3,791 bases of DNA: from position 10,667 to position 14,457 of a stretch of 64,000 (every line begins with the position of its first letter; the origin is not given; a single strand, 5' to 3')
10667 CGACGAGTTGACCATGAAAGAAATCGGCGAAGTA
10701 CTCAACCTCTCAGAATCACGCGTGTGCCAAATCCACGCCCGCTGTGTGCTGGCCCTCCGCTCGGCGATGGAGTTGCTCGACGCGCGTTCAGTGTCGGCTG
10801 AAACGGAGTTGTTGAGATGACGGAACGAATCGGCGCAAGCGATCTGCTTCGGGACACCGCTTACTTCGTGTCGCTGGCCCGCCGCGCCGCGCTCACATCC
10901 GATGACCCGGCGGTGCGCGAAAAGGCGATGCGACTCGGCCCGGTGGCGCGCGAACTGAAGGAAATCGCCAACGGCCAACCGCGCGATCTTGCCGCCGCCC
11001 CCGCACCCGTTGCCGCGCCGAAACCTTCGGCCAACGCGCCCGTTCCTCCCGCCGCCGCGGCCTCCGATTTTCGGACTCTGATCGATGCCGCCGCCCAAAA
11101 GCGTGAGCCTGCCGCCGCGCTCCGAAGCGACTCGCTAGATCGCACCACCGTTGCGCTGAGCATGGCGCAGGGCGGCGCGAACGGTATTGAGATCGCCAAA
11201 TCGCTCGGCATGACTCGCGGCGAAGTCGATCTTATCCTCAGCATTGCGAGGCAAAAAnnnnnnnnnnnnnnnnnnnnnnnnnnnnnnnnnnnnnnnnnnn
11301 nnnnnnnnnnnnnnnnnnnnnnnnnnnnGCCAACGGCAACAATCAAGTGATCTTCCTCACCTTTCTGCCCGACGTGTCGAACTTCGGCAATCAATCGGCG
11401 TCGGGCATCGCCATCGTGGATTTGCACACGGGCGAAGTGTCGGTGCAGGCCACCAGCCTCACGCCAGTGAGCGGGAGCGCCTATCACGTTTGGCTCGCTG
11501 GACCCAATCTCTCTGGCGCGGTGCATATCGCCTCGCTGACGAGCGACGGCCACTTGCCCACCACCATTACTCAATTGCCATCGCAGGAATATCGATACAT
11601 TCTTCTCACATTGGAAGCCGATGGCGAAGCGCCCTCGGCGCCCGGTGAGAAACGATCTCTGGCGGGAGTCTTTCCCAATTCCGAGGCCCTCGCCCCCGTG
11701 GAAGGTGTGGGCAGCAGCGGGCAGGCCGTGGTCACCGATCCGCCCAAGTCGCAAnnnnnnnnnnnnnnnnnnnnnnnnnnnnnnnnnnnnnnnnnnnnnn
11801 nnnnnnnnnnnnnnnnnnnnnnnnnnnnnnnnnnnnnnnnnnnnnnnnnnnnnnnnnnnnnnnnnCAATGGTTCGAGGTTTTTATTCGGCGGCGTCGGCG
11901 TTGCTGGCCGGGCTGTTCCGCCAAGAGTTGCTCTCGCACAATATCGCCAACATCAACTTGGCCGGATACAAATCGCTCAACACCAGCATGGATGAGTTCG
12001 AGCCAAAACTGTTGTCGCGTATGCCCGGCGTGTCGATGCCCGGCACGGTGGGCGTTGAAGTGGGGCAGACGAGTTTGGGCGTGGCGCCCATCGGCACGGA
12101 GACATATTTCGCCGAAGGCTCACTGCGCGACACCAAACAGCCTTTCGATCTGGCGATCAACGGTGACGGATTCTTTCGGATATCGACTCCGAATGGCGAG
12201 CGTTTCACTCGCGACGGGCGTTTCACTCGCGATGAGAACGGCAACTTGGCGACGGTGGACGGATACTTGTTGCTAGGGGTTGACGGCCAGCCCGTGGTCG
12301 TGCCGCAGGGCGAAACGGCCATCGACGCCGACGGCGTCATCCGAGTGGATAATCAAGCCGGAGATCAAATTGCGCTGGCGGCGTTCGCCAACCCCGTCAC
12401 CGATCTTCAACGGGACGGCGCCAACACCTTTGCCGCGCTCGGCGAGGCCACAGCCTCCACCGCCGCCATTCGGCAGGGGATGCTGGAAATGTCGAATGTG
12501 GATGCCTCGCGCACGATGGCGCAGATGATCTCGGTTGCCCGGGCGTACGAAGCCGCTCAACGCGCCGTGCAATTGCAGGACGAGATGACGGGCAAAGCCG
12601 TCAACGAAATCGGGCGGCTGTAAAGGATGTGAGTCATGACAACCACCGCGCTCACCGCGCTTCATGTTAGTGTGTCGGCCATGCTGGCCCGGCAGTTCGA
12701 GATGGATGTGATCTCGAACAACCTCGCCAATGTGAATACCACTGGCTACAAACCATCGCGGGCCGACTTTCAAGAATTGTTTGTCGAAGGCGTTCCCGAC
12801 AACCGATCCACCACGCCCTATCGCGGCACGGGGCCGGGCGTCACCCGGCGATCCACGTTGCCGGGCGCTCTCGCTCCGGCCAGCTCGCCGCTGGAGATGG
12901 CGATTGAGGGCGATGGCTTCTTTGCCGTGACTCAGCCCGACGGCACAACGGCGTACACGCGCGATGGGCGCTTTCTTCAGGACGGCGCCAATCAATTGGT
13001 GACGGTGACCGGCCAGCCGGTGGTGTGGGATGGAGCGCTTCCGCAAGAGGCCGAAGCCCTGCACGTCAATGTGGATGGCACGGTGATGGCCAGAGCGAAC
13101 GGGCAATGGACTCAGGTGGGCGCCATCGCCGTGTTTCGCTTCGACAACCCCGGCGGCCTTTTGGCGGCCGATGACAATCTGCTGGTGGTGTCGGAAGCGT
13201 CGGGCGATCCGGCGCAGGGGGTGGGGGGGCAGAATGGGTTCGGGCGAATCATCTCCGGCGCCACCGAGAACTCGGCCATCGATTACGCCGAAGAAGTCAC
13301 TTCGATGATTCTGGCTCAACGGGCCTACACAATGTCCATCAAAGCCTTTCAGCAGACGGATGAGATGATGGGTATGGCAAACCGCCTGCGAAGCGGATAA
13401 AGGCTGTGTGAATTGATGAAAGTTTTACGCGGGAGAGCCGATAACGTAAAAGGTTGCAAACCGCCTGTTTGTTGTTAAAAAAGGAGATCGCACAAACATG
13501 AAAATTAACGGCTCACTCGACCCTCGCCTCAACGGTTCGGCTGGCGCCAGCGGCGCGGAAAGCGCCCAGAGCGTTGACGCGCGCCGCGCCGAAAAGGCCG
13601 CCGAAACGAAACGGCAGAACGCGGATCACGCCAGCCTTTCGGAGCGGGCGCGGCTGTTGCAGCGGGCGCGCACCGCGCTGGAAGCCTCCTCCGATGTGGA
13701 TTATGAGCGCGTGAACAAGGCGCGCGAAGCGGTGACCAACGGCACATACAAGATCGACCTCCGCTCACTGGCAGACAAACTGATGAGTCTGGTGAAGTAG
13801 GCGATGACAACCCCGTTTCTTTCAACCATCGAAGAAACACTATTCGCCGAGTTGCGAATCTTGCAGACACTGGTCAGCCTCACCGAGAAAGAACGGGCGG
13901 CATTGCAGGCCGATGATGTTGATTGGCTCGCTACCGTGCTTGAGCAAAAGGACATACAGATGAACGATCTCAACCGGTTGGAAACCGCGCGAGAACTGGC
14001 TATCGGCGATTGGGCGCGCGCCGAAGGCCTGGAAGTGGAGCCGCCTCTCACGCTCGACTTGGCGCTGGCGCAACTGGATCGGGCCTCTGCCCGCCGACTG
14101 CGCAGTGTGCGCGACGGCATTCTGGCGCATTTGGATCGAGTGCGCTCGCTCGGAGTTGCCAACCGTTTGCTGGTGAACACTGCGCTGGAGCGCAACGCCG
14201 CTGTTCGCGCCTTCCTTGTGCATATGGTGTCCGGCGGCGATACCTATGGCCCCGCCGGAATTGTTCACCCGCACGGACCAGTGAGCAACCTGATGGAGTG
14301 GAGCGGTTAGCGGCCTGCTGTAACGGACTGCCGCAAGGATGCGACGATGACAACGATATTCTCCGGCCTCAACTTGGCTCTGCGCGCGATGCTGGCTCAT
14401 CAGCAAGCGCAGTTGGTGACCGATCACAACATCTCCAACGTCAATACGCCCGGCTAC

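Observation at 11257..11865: LPXTG cell-wall-anchored protein translationally coupled into the fliA-flgF-flgG operon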

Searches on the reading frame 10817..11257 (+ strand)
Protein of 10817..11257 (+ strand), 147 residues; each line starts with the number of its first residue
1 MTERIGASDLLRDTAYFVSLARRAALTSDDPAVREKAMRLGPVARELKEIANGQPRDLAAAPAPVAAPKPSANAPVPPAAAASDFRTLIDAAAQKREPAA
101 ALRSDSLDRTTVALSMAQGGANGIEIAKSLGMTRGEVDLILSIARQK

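Call 6: search_protein_families(library=pfam, proteins=[window:10817-11257:+], max_evalue=0.1)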
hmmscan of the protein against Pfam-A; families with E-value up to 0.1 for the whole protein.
window:10817-11257:+ (147 aa): 2 families
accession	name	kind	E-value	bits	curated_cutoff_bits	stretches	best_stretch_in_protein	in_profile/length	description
PF19610.4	DUF6115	-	6.6e-05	23.7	27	1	94-142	84-132/134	Family of unknown function (DUF6115)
PF10975.14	DUF2802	-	0.00014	22.4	33.5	1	113-144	36-67/68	Protein of unknown function (DUF2802)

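Call 7: search_protein_families(library=ncbifam, proteins=[window:10817-11257:+], max_evalue=0.1)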
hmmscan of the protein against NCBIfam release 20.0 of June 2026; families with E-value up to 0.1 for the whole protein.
window:10817-11257:+ (147 aa): 1 family
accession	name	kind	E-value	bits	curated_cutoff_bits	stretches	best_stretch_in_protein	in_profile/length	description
NF006449.0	PRK08775.1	equivalog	0.056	12.3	296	1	86-133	165-213/344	homoserine O-succinyltransferase MetX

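Call 80: search_protein_families(library=ncbifam, proteins=[window:10817-11257:+], max_evalue=1)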
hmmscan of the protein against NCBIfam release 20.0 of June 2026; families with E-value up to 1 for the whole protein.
window:10817-11257:+ (147 aa): 2 families
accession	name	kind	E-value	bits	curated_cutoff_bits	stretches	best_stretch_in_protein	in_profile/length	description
NF006449.0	PRK08775.1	equivalog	0.056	12.3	296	1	86-133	165-213/344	homoserine O-succinyltransferase MetX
NF047515.1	SpiroCoCo_C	equivalog_domain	0.11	11.7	125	1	115-141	287-313/313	SpiroCoCo family coiled-coil protein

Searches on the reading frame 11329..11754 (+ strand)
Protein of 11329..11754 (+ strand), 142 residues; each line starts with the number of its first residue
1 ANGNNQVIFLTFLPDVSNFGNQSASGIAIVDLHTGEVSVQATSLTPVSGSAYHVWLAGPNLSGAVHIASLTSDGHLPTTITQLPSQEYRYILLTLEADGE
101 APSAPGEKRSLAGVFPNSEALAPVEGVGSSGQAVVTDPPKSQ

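Call 60: predict_structure(alignment_id=A4)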
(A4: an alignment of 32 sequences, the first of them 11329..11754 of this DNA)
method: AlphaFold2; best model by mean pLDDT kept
length: 142 residues; sequences in the alignment: 32
mean_pLDDT: 78.3   pTM: 0.72
mean pLDDT of the five models: 78.3, 78.2, 77.0, 75.2, 74.9
residues with pLDDT >= 90: 64; 70-90: 37; 50-70: 14; < 50: 27
segments of 3 or more residues with pLDDT < 50: 1-3, 119-142
pLDDT, mean of each block of 10 residues (from residue 1): 72 95 92 85 91 92 89 66 81 92 94 75 41 41 34
secondary structure, 60 per line:
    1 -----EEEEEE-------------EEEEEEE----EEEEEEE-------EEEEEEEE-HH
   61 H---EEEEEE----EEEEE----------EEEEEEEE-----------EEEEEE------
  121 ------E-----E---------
elements in order: E6-11 E25-31 E36-42 E50-57 E65-70 E75-79 E90-97 E109-114

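Call 63: fold_search(model_id=the predicted structure, library=pdb)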
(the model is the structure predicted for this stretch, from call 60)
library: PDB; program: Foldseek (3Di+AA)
matches with E <= 10: 1178; with E <= 0.001: 0
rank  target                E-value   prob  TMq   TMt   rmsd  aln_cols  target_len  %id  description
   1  9uco_B                2.2e-01  0.21  0.21  0.25  11.9       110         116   15  Cryo-EM structure of ADGRE1-beta arrestin1-scFv30 complex (released 2026-04-08)
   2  8dg9_D                2.6e-01  0.18  0.23  0.25  11.5       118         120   16  Cryo-EM Structure of RSV prefusion F trimer in complex with three MxR Fabs (released 2023-02-22)
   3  10op_G                2.6e-01  0.16  0.22  0.23  12.0       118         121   14  Cryo-EM structure of Sudan Ebolavirus GP bound by three neutralizing antibodies 545S, 523S and 294S (released 2026-03-18)
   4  6gci_B                2.9e-01  0.35  0.29  0.32  10.8       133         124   12  Structure of the bongkrekic acid-inhibited mitochondrial ADP/ATP carrier (released 2019-01-09)
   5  7xdk_D                2.9e-01  0.20  0.23  0.25  12.5       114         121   13  Cryo-EM structure of SARS-CoV-2 Delta Spike protein in complex with BA7054 and BA7125 fab (released 2023-03-01)
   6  7q9i_E                3.1e-01  0.18  0.24  0.26  12.1       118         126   13  Beta-43 fab in complex with SARS-CoV-2 beta-Spike glycoprotein (released 2021-12-15)
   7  8dz5_A                3.1e-01  0.16  0.22  0.26  12.1       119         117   14  Cryo-EM structure of 364 Fab in complex with recombinant shortened Plasmodium falciparum circumsporozoite protein (rsC (released 2023-08-02)
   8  7cz0_E                3.1e-01  0.16  0.22  0.25  12.0       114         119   13  Crystal structure of a thermostable green fluorescent protein (TGP) with a synthetic nanobody (Sb92) (released 2021-09-08)
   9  9o8s_G                3.1e-01  0.16  0.23  0.25  12.8       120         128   10  Cryo-EM structure of NI04359_d30_240 Fab in complex with influenza virus hemagglutinin from A/Hong Kong/485197/2014 (H (released 2026-02-04)
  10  8g4m_D                3.2e-01  0.20  0.23  0.25  10.9       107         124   10  Vaccine-elicited human antibody 2C06 in complex with HIV-1 envelope trimer BG505 DS-SOSIP (released 2023-07-12)
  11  7eya_H                3.4e-01  0.18  0.22  0.24  11.8       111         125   13  Local CryoEM structure of the SARS-CoV-2 S6PV2 in complex with BD-804 Fab (released 2021-09-08)
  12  7cz0_G                3.4e-01  0.16  0.22  0.25  12.4       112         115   12  Crystal structure of a thermostable green fluorescent protein (TGP) with a synthetic nanobody (Sb92) (released 2021-09-08)
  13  3hff                  3.6e-01  0.80  0.43  0.51   5.1       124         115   17  Monomeric human Cu,Zn Superoxide dismutase without Zn ligands (released 2009-06-16)
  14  9vq6_A                3.6e-01  0.16  0.23  0.27  11.7       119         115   13  Strcture of Nanobody (NB) specific to Interleukin-6 (released 2026-01-28)
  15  6n4y_E                3.6e-01  0.14  0.20  0.22  12.4       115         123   10  Metabotropic Glutamate Receptor 5 Extracellular Domain with Nb43 (released 2019-01-23)
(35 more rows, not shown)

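Call 65: search_solved_structures(query=A4, max_evalue=1, show_alignments=2)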
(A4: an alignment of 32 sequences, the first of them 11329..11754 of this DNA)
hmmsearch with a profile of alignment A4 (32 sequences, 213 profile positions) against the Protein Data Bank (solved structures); distinct sequences matched with E-value up to 1: 3.
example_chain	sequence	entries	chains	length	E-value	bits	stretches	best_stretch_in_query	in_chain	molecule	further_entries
9y6s_3U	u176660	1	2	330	0.65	12.6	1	135-201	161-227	DMIP25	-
8ure_A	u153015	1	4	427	0.73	12.5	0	55-87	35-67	sr312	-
9e78_3U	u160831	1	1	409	0.92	12.1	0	135-200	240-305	DMIP25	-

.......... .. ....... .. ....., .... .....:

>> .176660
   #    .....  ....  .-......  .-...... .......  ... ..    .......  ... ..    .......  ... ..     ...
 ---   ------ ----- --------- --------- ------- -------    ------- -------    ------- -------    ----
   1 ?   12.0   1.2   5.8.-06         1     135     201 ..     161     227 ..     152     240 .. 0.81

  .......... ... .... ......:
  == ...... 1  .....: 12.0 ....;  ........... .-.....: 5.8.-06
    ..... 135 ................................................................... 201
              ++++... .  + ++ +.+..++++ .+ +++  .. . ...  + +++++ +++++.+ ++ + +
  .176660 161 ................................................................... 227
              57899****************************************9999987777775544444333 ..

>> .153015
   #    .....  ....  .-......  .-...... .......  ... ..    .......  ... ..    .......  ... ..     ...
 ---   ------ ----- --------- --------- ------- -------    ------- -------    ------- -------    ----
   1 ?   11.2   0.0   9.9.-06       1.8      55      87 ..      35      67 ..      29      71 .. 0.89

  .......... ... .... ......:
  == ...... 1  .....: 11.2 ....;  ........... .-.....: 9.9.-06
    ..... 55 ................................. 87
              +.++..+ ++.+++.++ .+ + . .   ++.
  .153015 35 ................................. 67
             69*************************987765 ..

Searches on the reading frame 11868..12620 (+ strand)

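Call 6: search_protein_families(library=pfam, proteins=[window:11868-12620:+], max_evalue=0.1)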
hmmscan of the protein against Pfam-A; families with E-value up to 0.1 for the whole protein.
window:11868-12620:+ (251 aa): 3 families
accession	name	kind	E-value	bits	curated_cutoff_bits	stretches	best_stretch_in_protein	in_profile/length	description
PF22692.1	LlgE_F_G_D1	-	1.9e-15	57.2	27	1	96-159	1-63/64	Flagellar hook protein FlgE/F/G D1 domain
PF06429.18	Flg_bbr_C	-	1.2e-13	50.8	23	1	202-246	1-45/46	Flagellar basal body rod FlgEFG protein C-terminal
PF00460.25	Flg_bb_rod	-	0.00039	20.8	20.7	1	5-35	1-31/31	Flagella basal body rod protein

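Call 7: search_protein_families(library=ncbifam, proteins=[window:11868-12620:+], max_evalue=0.1)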
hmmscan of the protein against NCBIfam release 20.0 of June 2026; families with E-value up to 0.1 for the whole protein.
window:11868-12620:+ (251 aa): 30 families (the best 25 are shown)
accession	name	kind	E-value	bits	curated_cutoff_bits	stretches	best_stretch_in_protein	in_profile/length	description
TIGR02490.1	flgF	equivalog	1.5e-51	175.1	178.5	1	5-228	1-218/218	flagellar basal-body rod protein FlgF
TIGR03506.1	FlgEFG_subfam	subfamily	1.1e-48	166.7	70.25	2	4-135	2-121/351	flagellar hook-basal body complex protein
NF009332.0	PRK12690.1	equivalog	1.1e-43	149.3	288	1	16-248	15-236/239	flagellar hook-basal body complex protein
NF009331.1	PRK12689.1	equivalog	1e-38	133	347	1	20-247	20-247/252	flagellar basal-body rod protein FlgF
TIGR02488.1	flgG_G_neg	equivalog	1.2e-37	129.8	252.75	1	8-246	5-257/259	flagellar basal-body rod protein FlgG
NF009278.1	PRK12636.1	equivalog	7.1e-37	127.3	350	1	1-246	1-260/263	flagellar basal body rod protein FlgG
NF009282.1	PRK12642.1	equivalog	2.7e-35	121.8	242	1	1-249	1-238/239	flagellar basal-body rod protein FlgF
NF009456.0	PRK12816.1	equivalog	3.2e-33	115.5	416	1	1-246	1-261/264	flagellar basal body rod protein FlgG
TIGR02489.1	flgE_epsilon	equivalog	1.6e-27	96.3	412.85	2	1-140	1-141/719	flagellar hook protein FlgE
NF009280.2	PRK12640.1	subfamily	3.3e-27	95.6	210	1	3-243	3-238/246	flagellar basal body rod protein FlgF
NF004241.1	PRK05682.1-5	equivalog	3.4e-26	92.4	469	2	1-138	1-138/446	flagellar hook protein FlgE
NF004238.1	PRK05682.1-1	equivalog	4.8e-24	85.4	400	2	4-138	2-124/414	flagellar hook protein FlgE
NF004243.1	PRK05682.2-2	equivalog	1.9e-20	73.3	801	2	22-144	24-133/420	flagellar hook protein FlgE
NF004242.0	PRK05682.2-1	equivalog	1.8e-19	69.9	365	2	7-140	9-132/422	flagellar hook protein FlgE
NF009281.1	PRK12641.1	equivalog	2.6e-16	59.9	260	2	81-163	64-146/252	flagellar basal-body rod protein FlgF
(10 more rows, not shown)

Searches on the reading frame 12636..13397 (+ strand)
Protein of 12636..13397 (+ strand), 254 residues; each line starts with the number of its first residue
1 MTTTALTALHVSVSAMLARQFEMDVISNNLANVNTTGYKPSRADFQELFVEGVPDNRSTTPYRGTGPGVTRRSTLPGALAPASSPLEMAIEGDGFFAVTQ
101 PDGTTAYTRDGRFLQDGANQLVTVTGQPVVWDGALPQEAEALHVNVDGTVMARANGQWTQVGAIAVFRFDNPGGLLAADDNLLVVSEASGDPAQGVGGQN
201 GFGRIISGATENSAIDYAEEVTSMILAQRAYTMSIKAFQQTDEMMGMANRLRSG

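Call 6: search_protein_families(library=pfam, proteins=[window:12636-13397:+], max_evalue=0.1)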
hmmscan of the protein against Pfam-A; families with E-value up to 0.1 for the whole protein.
window:12636-13397:+ (254 aa): 3 families
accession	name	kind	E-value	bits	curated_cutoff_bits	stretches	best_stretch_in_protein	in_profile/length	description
PF22692.1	LlgE_F_G_D1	-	1.1e-18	67.6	27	1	89-152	1-64/64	Flagellar hook protein FlgE/F/G D1 domain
PF00460.25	Flg_bb_rod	-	6.9e-12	45.5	20.7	1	9-39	1-31/31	Flagella basal body rod protein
PF06429.18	Flg_bbr_C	-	4.6e-11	42.5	23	1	207-251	2-46/46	Flagellar basal body rod FlgEFG protein C-terminal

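Call 7: search_protein_families(library=ncbifam, proteins=[window:12636-13397:+], max_evalue=0.1)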
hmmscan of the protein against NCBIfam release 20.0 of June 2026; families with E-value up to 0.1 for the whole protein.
window:12636-13397:+ (254 aa): 33 families (the best 25 are shown)
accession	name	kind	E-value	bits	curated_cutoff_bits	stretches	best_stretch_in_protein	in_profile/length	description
TIGR03506.1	FlgEFG_subfam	subfamily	4.5e-63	214.1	70.25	2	8-129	2-121/351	flagellar hook-basal body complex protein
TIGR02488.1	flgG_G_neg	equivalog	8.3e-62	209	252.75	1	8-250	1-257/259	flagellar basal-body rod protein FlgG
NF009456.0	PRK12816.1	equivalog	1.2e-53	182.5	416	1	7-252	3-263/264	flagellar basal body rod protein FlgG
NF009278.1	PRK12636.1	equivalog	1.8e-43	149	350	1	7-245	3-255/263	flagellar basal body rod protein FlgG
NF004238.1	PRK05682.1-1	equivalog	1.7e-41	142.8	400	2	10-127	4-119/414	flagellar hook protein FlgE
NF004241.1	PRK05682.1-5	equivalog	2.3e-41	142.4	469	2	8-130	4-136/446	flagellar hook protein FlgE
NF004243.1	PRK05682.2-2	equivalog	6.5e-41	140.7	801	2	7-126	5-121/420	flagellar hook protein FlgE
NF004242.0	PRK05682.2-1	equivalog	6.9e-41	140.4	365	2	7-126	5-124/422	flagellar hook protein FlgE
TIGR02490.1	flgF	equivalog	1e-40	139.7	178.5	1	10-231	2-217/218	flagellar basal-body rod protein FlgF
NF005286.1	PRK06803.1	equivalog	1.6e-33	116.4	467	2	10-127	4-114/402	flagellar hook protein FlgE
NF004240.1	PRK05682.1-4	equivalog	1.6e-32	113.4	472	2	10-127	4-123/443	flagellar hook protein FlgE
TIGR02489.1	flgE_epsilon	equivalog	4.6e-32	111.4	412.85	2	7-129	3-136/719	flagellar hook protein FlgE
NF009332.0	PRK12690.1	equivalog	5.8e-31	107.6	288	1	20-244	16-228/239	flagellar hook-basal body complex protein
NF009331.1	PRK12689.1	equivalog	5.9e-31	107.5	347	1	8-248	4-244/252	flagellar basal-body rod protein FlgF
NF009282.1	PRK12642.1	equivalog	5.7e-30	104.4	242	1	7-246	3-231/239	flagellar basal-body rod protein FlgF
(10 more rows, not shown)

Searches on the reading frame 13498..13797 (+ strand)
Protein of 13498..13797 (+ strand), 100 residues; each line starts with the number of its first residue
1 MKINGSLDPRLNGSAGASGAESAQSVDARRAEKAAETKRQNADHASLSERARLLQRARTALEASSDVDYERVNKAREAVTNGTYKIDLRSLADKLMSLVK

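Call 6: search_protein_families(library=pfam, proteins=[window:13498-13797:+], max_evalue=0.1)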
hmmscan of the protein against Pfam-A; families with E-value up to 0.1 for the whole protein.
window:13498-13797:+ (100 aa): 2 families
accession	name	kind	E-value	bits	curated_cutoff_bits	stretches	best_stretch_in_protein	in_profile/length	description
PF04316.19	FlgM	-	5.2e-15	55.8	25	1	43-96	1-54/55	Anti-sigma-28 factor, FlgM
PF00171.27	Aldedh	-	0.022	13.8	23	1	21-66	24-69/461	Aldehyde dehydrogenase family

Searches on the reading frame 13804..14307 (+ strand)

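Call 6: search_protein_families(library=pfam, proteins=[window:13804-14307:+], max_evalue=0.1)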
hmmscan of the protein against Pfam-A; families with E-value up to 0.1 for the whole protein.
window:13804-14307:+ (168 aa): 2 families
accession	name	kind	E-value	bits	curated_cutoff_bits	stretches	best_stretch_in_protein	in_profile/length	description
PF05130.17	FlgN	-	6.2e-19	69.3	30.5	1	7-152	4-143/147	FlgN protein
PF18734.6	HEPN_AbiU2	-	0.0052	16.7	26.8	1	53-121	78-145/193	AbiU2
